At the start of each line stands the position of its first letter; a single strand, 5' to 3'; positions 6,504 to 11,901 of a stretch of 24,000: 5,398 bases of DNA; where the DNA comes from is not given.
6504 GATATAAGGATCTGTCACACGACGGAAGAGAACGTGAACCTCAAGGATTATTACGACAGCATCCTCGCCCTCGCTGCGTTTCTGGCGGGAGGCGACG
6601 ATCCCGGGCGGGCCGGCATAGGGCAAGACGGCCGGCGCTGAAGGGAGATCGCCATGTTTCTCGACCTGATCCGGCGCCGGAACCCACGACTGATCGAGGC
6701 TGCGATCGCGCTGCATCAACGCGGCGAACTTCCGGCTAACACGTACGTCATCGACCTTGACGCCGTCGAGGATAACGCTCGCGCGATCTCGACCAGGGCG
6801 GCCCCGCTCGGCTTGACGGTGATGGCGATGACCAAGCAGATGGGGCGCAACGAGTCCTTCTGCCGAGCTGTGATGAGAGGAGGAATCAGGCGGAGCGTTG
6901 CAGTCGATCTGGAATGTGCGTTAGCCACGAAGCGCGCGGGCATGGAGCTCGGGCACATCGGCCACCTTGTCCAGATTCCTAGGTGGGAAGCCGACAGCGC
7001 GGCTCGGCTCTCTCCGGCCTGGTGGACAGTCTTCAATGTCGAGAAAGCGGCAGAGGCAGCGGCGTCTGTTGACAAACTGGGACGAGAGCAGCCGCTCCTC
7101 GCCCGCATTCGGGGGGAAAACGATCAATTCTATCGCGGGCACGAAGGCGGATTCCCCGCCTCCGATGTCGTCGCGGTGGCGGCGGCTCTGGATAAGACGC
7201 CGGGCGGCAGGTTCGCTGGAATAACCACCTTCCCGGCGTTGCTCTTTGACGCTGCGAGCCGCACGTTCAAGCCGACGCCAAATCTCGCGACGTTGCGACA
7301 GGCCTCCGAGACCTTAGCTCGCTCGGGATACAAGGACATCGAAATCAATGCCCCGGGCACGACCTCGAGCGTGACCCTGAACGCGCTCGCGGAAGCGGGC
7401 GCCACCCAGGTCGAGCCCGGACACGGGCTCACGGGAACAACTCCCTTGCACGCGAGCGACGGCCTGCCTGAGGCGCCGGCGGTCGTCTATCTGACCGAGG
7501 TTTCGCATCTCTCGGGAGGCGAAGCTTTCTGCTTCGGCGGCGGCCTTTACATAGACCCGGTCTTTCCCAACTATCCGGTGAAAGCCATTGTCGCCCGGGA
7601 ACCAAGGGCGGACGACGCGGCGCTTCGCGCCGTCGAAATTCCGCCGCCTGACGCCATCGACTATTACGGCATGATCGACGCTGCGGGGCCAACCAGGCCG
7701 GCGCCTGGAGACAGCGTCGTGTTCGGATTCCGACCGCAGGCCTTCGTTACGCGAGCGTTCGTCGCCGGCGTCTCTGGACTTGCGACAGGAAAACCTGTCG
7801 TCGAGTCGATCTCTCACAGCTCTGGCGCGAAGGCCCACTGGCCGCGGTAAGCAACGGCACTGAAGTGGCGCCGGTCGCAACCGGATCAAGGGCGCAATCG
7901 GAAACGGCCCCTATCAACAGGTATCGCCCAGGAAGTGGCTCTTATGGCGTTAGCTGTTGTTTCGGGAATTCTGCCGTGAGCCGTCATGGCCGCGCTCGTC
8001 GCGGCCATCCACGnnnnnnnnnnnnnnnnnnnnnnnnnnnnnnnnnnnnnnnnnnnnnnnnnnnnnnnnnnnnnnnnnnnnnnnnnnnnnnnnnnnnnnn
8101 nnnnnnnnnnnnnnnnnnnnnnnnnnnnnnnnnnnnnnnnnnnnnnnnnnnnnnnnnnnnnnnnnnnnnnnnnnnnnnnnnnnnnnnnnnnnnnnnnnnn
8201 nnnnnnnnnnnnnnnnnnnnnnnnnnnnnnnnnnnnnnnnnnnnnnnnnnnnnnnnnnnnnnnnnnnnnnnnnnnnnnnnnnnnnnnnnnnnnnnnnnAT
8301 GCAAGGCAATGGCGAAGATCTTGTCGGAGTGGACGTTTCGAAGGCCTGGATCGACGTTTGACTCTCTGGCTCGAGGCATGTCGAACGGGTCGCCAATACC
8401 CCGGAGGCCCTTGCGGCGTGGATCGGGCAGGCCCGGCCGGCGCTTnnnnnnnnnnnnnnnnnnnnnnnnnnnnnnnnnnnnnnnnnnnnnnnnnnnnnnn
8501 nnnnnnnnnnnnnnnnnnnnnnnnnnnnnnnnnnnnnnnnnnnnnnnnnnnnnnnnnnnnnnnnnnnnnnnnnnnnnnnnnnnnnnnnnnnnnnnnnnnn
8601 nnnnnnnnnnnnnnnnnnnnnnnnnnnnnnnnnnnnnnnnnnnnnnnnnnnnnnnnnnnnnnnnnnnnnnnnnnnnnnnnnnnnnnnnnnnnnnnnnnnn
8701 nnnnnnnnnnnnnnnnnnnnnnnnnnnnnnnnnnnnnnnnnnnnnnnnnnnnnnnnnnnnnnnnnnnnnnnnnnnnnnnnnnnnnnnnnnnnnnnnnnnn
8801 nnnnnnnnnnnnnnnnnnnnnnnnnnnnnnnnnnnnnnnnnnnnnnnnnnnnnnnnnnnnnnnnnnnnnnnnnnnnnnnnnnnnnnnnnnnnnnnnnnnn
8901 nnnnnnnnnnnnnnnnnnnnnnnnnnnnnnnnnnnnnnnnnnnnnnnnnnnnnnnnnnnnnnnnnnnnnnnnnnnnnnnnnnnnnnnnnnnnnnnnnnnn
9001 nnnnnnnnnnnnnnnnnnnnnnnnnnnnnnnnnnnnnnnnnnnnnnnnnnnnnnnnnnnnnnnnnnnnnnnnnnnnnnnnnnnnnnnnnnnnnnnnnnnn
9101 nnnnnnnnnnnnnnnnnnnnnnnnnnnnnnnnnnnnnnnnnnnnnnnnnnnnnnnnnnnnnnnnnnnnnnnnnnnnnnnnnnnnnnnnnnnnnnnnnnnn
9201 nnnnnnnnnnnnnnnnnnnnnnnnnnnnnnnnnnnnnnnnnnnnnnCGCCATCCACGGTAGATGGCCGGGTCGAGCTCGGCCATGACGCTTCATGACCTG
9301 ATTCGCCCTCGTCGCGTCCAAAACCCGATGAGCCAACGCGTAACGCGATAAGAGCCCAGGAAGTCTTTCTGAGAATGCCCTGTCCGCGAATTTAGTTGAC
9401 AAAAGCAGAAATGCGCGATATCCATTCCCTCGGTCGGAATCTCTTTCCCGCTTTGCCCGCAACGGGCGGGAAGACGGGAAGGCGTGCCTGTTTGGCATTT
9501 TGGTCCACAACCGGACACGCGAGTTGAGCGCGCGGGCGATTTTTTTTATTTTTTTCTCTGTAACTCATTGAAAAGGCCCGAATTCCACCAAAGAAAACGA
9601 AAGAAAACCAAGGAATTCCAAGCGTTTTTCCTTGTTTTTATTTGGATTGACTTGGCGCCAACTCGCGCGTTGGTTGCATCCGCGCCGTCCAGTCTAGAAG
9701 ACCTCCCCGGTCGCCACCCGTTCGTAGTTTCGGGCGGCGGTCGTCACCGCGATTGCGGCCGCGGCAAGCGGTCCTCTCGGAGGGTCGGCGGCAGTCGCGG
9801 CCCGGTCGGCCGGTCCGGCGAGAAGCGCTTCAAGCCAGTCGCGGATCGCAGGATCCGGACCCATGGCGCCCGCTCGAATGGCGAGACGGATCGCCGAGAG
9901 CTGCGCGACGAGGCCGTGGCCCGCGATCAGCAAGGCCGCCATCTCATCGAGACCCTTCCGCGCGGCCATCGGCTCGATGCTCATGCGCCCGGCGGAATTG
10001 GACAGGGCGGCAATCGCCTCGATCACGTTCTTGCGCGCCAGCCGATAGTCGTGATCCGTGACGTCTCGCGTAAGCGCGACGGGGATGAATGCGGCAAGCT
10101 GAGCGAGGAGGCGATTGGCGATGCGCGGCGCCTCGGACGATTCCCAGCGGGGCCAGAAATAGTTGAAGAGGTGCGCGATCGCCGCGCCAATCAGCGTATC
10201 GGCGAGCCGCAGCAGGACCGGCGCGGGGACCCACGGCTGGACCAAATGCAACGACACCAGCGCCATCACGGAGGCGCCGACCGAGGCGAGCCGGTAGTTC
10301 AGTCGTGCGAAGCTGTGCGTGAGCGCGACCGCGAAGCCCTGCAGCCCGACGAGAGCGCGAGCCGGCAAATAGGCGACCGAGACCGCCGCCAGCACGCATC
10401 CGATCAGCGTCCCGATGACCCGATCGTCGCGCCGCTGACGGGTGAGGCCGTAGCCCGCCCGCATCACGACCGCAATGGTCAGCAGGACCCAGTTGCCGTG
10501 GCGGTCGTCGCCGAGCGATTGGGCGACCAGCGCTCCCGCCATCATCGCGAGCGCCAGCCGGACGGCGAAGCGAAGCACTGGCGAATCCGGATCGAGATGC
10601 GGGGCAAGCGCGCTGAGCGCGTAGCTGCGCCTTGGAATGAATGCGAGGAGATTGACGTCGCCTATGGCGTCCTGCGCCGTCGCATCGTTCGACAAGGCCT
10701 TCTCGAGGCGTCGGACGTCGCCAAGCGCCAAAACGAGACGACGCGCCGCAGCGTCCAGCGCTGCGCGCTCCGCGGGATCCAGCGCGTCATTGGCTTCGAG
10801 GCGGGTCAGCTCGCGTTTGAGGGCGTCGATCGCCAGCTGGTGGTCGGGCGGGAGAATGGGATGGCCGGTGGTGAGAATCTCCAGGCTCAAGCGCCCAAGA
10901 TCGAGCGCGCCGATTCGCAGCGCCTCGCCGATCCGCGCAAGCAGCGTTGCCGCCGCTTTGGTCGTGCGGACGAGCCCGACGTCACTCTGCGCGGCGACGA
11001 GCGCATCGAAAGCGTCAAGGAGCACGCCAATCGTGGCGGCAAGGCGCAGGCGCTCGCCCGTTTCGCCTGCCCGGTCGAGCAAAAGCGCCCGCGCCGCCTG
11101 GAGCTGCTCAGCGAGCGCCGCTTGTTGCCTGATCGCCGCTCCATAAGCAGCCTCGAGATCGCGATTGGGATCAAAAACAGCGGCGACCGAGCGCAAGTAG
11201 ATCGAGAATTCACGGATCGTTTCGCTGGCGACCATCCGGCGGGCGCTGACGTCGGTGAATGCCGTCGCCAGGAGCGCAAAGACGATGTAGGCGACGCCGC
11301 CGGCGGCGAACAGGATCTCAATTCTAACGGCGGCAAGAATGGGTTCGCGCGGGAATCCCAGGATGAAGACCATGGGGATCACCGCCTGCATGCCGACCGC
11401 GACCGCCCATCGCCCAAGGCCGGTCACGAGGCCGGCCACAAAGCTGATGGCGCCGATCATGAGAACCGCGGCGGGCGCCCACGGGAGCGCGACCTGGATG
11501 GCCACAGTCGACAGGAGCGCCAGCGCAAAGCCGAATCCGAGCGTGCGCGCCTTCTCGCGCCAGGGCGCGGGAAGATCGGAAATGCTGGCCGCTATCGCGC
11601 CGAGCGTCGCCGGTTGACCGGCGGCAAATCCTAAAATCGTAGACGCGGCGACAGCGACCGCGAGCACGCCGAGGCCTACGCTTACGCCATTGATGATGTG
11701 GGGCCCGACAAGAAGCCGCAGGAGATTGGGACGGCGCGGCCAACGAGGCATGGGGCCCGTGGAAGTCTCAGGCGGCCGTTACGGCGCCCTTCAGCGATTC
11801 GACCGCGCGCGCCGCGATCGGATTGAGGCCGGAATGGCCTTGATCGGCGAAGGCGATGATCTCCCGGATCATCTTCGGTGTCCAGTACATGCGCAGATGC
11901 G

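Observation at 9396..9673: Two-copy ~280-bp unit (copy A): orphan promoter, GC-rich leader, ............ box, AT-rich repeats, closing hairpin - candidate ncRNA or unclassified repeat family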

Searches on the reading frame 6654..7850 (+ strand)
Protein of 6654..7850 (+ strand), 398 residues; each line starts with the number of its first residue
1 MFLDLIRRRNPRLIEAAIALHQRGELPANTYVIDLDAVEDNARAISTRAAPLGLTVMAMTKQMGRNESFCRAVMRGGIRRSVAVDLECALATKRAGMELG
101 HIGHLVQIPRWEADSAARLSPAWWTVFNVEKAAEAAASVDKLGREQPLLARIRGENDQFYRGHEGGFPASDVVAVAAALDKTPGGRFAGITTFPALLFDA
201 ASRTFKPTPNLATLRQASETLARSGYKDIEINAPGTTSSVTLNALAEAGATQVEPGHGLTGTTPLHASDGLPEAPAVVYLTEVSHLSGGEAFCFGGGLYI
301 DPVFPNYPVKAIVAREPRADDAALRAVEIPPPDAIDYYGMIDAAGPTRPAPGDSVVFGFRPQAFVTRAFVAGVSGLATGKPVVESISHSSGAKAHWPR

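Call 66: search_protein_families(library=pfam, proteins=[window:6654-7850:+])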
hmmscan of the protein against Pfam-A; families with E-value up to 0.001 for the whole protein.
window:6654-7850:+ (398 aa): 2 families
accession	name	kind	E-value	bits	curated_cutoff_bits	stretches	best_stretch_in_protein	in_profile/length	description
PF21279.3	YhfX-like_C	-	1.9e-22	80.1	27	1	278-382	1-96/97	YhfX-like, C-terminal domain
PF01168.26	Ala_racemase_N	-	5.3e-17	62.7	24.1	1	33-264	1-220/220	Alanine racemase, N-terminal domain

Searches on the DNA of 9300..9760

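Call 30: search_rna_families(source=window, start=9300, end=9760, threshold=evalue, max_evalue=10, show_alignments=2)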
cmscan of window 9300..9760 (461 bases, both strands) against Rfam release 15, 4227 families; matches with E-value up to 10: 4.
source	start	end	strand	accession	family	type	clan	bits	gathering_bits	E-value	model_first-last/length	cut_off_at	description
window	9384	9418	-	RF00743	mir-308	Gene; miRNA;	-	18.9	60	0.25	15-49/63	no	mir-308 microRNA precursor family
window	9593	9630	+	RF03881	mir-59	Gene; miRNA;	-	13.5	80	9.7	8-57/66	no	mir-59 microRNA precursor family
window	9717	9753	-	RF02946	cow-rumen-1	Gene; sRNA;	-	12.6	53.4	5.8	1-61/61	no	cow-rumen-1 RNA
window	9544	9686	-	RF02047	Sphinx_2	Gene; lncRNA;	-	11.9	34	8.2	1-158/158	no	Sphinx conserved region 2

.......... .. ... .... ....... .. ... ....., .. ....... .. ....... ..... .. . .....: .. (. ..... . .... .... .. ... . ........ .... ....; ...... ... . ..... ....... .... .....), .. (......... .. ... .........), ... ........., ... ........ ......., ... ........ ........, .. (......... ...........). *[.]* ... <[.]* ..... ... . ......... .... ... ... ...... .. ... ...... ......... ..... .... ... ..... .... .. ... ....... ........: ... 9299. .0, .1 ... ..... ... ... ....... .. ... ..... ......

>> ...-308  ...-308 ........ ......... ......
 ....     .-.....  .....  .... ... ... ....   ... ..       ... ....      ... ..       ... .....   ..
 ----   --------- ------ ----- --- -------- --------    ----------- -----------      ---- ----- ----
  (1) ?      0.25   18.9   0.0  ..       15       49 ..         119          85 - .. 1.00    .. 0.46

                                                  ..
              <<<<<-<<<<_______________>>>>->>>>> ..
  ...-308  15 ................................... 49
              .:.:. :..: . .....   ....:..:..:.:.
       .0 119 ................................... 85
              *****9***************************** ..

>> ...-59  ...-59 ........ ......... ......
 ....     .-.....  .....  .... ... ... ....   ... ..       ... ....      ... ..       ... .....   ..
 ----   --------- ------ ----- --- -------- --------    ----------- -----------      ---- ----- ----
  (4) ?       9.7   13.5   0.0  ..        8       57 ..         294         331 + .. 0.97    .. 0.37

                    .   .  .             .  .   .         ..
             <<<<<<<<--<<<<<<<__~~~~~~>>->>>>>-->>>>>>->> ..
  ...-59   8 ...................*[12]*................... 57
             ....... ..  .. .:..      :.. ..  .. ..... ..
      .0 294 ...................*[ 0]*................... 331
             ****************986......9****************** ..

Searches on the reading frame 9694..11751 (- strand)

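Call 66: search_protein_families(library=pfam, proteins=[window:9694-11751:-])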
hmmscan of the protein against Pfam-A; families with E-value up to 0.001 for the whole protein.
window:9694-11751:- (685 aa): 2 families
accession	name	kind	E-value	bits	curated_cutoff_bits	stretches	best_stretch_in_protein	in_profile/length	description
PF13515.12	FUSC_2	-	1.1e-17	64.7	25.6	1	407-528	3-125/126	Fusaric acid resistance protein-like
PF12805.13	FUSC-like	-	1.2e-16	61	22.1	1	73-335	4-273/284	FUSC-like inner membrane protein yccS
